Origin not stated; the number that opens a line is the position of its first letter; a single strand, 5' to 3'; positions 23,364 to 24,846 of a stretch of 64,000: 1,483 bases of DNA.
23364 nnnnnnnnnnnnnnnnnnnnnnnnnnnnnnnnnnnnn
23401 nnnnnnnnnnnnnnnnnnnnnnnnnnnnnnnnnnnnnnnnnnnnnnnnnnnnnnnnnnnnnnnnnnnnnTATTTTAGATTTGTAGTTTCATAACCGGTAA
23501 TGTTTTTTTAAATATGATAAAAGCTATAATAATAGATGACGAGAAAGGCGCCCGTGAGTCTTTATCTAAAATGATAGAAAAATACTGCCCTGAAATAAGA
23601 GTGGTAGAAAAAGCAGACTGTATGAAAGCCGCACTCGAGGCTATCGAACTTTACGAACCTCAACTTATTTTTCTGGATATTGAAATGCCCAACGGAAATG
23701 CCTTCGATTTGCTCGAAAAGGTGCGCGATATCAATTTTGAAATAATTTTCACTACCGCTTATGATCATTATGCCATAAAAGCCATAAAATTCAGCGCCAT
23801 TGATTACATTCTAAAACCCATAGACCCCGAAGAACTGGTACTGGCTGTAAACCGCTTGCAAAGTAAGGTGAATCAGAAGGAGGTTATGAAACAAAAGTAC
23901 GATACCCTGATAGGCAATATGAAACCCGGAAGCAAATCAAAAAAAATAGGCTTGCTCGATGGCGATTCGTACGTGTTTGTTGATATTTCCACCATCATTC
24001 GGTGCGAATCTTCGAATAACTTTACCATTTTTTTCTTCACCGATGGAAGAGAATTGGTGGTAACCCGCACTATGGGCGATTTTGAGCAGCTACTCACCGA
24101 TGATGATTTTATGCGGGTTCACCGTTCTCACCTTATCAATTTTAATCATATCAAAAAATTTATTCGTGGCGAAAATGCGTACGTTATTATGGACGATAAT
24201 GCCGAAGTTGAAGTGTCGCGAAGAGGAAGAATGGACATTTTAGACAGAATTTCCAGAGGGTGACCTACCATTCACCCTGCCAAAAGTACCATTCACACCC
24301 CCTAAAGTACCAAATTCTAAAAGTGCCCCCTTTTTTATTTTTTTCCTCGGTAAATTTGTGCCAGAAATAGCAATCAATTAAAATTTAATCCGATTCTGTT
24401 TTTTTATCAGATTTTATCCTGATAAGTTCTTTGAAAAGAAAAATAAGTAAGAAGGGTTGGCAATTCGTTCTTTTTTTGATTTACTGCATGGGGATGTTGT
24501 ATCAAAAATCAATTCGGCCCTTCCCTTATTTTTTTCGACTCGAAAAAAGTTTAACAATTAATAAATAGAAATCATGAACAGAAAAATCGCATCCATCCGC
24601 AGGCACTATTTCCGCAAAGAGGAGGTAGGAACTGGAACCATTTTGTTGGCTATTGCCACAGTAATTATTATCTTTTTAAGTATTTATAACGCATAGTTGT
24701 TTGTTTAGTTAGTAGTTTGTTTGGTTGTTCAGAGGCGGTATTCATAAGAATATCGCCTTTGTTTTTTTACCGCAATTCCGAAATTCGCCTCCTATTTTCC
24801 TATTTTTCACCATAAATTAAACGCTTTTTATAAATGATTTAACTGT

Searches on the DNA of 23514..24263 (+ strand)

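Call 90: build_rna_model(alignment_id=A4, structure=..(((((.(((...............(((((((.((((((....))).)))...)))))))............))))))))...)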
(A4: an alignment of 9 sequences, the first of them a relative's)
Model R1 built from alignment A4 (9 sequences, 84 columns); structure: as given.
model positions 80; base pairs 21; branch points 0; effective number of sequences 1.77; information 0.709 bits per position. Calibrated on 0.2 Mb of random sequence (short: E-values are rough).
structure used (alignment columns):
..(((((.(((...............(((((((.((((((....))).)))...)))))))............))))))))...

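Call 91: search_with_rna_model(model_id=R1, sources=[window, L008, L009, L010, L011, L012, L013, L014, L015, L016, L017, L018, L019, L020, L021, L023, L027, L028, L033, L035, L039, L043, L044, L046, L047, L048, L050, L052, L057, L058, L060, L062, L063, L066, L071, L073, L075, L083, L085, L208, L211, L214, L218, L222, L228, L229, L230], max_evalue=1, make_alignment=true)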
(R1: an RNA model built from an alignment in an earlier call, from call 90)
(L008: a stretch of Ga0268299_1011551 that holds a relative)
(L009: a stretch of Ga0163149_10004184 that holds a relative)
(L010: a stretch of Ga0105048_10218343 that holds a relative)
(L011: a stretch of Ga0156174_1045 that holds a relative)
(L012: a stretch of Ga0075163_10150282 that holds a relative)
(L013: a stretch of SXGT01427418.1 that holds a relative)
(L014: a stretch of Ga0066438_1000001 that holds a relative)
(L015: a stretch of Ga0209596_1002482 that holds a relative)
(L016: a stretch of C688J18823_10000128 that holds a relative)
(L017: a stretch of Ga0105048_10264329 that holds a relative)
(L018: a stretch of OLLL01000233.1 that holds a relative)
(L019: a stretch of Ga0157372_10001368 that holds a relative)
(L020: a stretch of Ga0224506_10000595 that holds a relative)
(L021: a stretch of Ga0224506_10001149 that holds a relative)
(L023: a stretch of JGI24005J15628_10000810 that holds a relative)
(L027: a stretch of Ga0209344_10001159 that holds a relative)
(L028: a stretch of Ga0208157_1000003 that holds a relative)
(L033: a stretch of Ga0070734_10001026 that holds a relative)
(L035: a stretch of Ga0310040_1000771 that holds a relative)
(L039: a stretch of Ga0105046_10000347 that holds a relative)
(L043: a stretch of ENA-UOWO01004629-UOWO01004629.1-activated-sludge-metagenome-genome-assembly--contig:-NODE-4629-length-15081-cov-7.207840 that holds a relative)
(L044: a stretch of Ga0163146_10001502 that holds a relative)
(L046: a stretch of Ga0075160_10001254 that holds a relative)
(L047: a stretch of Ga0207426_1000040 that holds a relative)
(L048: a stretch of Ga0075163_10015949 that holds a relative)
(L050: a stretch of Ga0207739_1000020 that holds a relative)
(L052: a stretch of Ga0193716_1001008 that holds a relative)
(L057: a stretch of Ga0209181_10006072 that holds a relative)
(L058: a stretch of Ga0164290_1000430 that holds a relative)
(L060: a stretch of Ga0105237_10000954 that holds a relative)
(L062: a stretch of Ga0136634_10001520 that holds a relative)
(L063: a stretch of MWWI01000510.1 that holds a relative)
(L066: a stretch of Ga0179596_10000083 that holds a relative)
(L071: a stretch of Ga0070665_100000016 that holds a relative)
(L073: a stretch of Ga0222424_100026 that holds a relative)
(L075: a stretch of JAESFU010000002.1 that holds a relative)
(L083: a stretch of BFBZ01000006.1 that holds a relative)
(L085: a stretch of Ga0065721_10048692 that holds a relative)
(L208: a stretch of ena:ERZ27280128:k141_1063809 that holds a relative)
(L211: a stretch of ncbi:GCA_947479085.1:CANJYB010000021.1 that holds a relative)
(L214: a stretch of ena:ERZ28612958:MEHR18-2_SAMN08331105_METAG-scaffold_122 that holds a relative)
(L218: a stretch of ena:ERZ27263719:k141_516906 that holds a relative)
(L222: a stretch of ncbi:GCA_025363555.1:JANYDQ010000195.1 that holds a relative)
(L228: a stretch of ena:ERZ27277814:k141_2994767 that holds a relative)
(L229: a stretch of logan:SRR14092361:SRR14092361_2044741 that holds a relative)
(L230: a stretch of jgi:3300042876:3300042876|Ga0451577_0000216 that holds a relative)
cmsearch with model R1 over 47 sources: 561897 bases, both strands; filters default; matches with E-value up to 1: 15.
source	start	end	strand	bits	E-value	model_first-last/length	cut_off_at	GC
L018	7325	7404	+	101.3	1.5e-20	1-80/80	no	0.39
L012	2178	2258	+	94.7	5.6e-19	1-80/80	no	0.41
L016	7004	7082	+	92.6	1.7e-18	1-80/80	no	0.43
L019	6042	6121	+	92.4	1.9e-18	1-80/80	no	0.44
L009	6885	6964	+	90.5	5.6e-18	1-80/80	no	0.4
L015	6894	6973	+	88.8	1.4e-17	1-80/80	no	0.44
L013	6806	6885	+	88.7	1.5e-17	1-80/80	no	0.4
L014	7068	7147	+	87.8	2.4e-17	1-80/80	no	0.4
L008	2236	2313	+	87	3.6e-17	1-80/80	no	0.37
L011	6920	6995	+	86.4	5.2e-17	1-80/80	no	0.39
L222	6039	6116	+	29.6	0.0015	1-80/80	no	0.42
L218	6936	7017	+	25.6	0.013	1-80/80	no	0.39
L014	9373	9395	+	22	0.095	32-54/80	no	0.48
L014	12384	12406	+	22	0.095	32-54/80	no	0.48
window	24452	24528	+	20.9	0.16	1-80/80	no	0.39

Alignment A5: 15 matches aligned to the model, 89 columns, each read 5' to 3' on its own strand. Consensus structure (alignment columns), stored with it:
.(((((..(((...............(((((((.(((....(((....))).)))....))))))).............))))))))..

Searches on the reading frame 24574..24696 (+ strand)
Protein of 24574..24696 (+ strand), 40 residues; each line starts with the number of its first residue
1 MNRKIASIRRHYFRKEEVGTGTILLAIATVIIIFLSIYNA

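Call 8: search_protein_families(library=pfam, proteins=[window:24574-24696:+], max_evalue=0.01)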
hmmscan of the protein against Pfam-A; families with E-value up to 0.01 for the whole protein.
window:24574-24696:+ (40 aa): 0 families
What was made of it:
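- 24574..24696 (+): Conserved 40-aa ORF, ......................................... It has a basic N-terminus and one hydrophobic helix, and is the proposed target of operator A. No Pfam family (call 8).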
